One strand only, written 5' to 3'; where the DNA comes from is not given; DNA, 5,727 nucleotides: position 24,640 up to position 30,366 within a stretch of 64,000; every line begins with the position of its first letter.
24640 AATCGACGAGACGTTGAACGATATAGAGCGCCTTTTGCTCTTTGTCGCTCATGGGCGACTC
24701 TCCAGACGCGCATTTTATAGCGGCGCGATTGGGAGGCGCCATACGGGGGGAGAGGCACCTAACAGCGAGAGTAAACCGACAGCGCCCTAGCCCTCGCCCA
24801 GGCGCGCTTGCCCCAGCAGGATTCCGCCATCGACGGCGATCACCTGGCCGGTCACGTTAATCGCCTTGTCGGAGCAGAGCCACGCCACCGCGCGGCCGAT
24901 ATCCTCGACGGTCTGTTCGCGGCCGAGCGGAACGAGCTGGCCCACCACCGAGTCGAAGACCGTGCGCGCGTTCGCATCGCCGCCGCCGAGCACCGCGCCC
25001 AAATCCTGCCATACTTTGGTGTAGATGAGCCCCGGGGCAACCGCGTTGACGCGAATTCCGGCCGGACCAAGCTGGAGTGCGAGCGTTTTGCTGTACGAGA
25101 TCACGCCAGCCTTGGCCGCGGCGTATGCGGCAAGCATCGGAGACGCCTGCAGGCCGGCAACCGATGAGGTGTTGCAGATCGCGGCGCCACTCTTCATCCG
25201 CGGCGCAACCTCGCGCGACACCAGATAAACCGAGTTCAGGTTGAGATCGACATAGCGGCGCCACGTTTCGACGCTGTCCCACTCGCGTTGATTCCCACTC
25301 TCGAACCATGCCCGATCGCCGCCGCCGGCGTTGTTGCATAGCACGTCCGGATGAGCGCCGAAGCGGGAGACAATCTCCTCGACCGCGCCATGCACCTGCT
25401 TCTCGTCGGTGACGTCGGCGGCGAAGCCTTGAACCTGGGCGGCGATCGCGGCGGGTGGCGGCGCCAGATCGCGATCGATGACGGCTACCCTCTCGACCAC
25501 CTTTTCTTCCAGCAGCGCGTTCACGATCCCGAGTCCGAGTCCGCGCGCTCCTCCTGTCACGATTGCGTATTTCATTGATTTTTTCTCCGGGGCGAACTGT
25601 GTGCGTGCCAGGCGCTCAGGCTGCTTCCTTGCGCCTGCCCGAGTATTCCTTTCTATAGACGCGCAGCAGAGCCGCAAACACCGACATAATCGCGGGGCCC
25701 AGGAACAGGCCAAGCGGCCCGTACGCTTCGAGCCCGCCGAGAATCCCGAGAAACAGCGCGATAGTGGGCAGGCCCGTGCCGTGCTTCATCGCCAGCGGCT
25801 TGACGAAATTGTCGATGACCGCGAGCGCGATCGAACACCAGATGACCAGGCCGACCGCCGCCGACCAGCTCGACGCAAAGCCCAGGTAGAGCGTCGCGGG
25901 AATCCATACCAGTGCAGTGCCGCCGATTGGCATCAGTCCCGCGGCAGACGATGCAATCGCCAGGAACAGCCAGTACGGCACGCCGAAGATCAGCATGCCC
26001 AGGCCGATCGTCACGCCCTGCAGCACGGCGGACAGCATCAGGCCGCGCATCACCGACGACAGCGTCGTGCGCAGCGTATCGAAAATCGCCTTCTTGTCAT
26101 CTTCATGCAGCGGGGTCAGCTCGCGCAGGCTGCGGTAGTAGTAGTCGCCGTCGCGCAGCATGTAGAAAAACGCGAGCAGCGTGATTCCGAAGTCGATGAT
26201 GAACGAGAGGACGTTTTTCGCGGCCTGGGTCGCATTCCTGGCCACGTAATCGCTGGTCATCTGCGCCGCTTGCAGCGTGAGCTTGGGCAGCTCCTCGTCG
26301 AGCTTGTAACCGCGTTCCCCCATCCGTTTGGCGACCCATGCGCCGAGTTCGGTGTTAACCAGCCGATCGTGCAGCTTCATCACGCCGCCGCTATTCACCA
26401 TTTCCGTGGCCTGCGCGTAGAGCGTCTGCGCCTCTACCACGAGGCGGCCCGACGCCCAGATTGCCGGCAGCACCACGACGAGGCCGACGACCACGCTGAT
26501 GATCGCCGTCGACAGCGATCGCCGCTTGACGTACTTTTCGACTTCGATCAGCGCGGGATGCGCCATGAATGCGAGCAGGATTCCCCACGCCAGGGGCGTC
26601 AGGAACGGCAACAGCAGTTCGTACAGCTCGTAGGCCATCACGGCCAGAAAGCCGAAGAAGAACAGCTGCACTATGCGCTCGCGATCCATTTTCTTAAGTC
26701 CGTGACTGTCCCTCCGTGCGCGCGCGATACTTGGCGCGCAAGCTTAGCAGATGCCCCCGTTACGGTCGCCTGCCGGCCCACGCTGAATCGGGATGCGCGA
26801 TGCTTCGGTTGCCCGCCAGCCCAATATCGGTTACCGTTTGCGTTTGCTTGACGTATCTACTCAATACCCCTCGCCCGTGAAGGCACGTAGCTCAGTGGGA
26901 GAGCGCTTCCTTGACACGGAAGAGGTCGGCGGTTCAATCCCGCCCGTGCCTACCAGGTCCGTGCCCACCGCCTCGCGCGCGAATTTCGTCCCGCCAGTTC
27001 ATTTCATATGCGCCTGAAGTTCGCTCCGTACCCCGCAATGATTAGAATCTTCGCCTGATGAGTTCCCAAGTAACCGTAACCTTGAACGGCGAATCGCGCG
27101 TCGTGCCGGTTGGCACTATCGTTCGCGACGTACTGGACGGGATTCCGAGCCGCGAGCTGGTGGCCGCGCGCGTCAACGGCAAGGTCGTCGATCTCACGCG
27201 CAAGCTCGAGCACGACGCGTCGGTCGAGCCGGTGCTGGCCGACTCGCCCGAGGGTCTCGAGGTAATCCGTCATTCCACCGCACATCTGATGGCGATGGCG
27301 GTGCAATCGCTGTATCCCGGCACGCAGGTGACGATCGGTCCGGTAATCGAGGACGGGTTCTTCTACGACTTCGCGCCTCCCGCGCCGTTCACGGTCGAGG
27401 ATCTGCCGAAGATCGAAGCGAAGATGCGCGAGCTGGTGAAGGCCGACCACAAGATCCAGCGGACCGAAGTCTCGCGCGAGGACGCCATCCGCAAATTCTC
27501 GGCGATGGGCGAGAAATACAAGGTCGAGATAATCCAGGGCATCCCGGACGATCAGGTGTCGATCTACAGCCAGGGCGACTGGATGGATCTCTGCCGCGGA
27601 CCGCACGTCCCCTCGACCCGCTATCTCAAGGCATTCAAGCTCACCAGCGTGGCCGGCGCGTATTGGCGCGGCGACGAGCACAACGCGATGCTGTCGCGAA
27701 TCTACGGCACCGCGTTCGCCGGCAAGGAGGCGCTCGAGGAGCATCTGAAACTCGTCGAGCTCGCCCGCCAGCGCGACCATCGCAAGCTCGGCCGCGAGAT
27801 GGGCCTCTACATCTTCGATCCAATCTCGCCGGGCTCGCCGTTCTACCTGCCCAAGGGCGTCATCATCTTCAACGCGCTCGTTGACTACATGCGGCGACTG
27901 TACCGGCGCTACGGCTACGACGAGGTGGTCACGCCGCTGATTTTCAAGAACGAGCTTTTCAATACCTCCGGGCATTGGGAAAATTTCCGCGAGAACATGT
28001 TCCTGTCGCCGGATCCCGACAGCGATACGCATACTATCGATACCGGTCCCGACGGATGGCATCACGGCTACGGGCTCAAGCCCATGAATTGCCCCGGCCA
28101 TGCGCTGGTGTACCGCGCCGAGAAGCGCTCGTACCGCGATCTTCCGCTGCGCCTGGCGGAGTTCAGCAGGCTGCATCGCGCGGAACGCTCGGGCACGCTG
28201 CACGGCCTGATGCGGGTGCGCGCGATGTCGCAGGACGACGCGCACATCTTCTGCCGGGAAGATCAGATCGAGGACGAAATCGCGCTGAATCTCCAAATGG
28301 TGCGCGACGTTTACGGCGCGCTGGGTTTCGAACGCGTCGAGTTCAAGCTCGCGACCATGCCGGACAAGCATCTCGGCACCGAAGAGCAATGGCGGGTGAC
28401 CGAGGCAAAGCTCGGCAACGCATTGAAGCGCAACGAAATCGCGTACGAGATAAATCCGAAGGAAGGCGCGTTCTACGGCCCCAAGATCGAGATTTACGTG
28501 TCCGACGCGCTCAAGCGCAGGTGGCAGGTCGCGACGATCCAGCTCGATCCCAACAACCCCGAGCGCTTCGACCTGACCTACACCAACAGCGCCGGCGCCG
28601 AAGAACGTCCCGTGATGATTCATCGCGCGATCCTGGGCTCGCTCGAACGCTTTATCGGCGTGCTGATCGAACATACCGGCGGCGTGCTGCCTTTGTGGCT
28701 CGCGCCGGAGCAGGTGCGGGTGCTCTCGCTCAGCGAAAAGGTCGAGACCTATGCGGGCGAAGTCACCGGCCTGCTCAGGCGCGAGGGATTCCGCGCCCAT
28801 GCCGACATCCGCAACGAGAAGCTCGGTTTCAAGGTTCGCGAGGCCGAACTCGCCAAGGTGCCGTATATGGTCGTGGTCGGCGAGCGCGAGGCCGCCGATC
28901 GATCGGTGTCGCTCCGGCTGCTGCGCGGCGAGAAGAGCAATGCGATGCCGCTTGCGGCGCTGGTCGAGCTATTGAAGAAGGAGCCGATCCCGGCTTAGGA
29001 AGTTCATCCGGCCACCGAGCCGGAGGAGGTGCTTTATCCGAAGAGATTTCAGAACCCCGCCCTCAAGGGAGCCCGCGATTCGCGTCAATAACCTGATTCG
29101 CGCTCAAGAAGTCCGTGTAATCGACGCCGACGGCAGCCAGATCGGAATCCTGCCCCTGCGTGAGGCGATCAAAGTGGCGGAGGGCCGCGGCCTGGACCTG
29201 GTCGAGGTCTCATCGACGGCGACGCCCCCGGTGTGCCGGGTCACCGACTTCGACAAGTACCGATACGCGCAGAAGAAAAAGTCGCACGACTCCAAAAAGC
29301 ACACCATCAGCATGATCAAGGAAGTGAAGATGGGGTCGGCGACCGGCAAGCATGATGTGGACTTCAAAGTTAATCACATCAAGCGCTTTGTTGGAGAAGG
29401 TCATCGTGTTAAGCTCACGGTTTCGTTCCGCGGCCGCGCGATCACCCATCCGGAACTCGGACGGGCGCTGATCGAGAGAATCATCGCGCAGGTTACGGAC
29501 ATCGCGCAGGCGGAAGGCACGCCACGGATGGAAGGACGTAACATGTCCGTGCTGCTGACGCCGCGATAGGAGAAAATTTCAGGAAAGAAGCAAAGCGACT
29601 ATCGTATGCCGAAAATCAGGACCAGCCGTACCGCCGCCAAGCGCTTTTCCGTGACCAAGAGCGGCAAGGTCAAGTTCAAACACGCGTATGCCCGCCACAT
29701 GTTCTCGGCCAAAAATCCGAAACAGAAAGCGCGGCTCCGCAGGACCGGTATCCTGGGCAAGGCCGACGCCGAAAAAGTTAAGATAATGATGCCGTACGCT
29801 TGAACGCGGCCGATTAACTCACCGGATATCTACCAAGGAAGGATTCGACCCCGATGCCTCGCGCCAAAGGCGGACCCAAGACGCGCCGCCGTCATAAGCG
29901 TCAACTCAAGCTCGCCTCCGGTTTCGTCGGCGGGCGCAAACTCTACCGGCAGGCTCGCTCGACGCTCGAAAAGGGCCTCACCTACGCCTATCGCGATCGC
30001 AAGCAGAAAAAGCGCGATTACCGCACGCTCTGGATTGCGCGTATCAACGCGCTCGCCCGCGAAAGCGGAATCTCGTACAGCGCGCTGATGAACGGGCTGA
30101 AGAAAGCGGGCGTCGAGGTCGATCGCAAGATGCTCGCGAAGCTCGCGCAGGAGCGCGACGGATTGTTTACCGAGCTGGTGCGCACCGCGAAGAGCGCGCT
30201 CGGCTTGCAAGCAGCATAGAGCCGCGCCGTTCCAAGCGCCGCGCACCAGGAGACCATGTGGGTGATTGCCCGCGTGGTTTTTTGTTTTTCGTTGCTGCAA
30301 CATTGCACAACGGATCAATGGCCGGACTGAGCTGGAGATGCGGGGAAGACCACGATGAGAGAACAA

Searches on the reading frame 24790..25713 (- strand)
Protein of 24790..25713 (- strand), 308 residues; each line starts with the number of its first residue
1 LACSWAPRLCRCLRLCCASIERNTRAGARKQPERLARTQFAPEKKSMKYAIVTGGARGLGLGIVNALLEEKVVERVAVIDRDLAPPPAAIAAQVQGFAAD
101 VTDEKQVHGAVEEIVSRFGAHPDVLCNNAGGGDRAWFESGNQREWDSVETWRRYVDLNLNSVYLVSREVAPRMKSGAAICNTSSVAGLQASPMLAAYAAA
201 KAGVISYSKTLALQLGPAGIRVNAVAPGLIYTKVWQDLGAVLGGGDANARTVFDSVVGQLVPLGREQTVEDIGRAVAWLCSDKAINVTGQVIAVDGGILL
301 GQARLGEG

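Call 68: search_protein_families(library=pfam, proteins=[window:24790-25713:-], max_evalue=0.00001)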
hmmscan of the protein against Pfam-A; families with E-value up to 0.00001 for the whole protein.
window:24790-25713:- (308 aa): 3 families
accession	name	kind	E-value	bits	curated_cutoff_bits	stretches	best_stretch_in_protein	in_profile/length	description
PF13561.12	adh_short_C2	-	4.5e-49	167.6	27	1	56-298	3-235/236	Enoyl-(Acyl carrier protein) reductase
PF00106.31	adh_short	-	4.8e-42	144.1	26.6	1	48-238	1-190/195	short chain dehydrogenase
PF23441.1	SDR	-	1.2e-12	48.2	27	1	50-300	10-257/258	SDR-like rossmann domain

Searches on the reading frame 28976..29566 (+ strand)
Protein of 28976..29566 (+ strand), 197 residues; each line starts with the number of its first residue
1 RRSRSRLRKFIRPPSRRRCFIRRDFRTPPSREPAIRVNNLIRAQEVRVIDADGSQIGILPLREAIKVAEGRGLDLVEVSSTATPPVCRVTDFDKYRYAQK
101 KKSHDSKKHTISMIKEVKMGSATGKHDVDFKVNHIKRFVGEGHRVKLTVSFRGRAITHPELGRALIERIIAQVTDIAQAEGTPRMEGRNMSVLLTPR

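Call 68: search_protein_families(library=pfam, proteins=[window:28976-29566:+], max_evalue=0.00001)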
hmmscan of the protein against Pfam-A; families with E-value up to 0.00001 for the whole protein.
window:28976-29566:+ (197 aa): 2 families
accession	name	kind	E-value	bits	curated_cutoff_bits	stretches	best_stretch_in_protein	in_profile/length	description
PF00707.27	IF3_C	-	6.7e-30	103.3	34.8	1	114-196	3-85/86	Translation initiation factor IF-3, C-terminal domain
PF05198.21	IF3_N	-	5.2e-28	97.5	26.9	1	37-104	1-68/70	Translation initiation factor IF-3, N-terminal domain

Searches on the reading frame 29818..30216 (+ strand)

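Call 68: search_protein_families(library=pfam, proteins=[window:29818-30216:+], max_evalue=0.00001)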
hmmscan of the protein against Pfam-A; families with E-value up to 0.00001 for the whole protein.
window:29818-30216:+ (133 aa): 1 family
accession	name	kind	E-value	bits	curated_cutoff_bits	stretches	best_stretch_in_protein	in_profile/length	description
PF00453.23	Ribosomal_L20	-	4e-38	130.3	30.8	1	15-119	1-106/107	Ribosomal protein L20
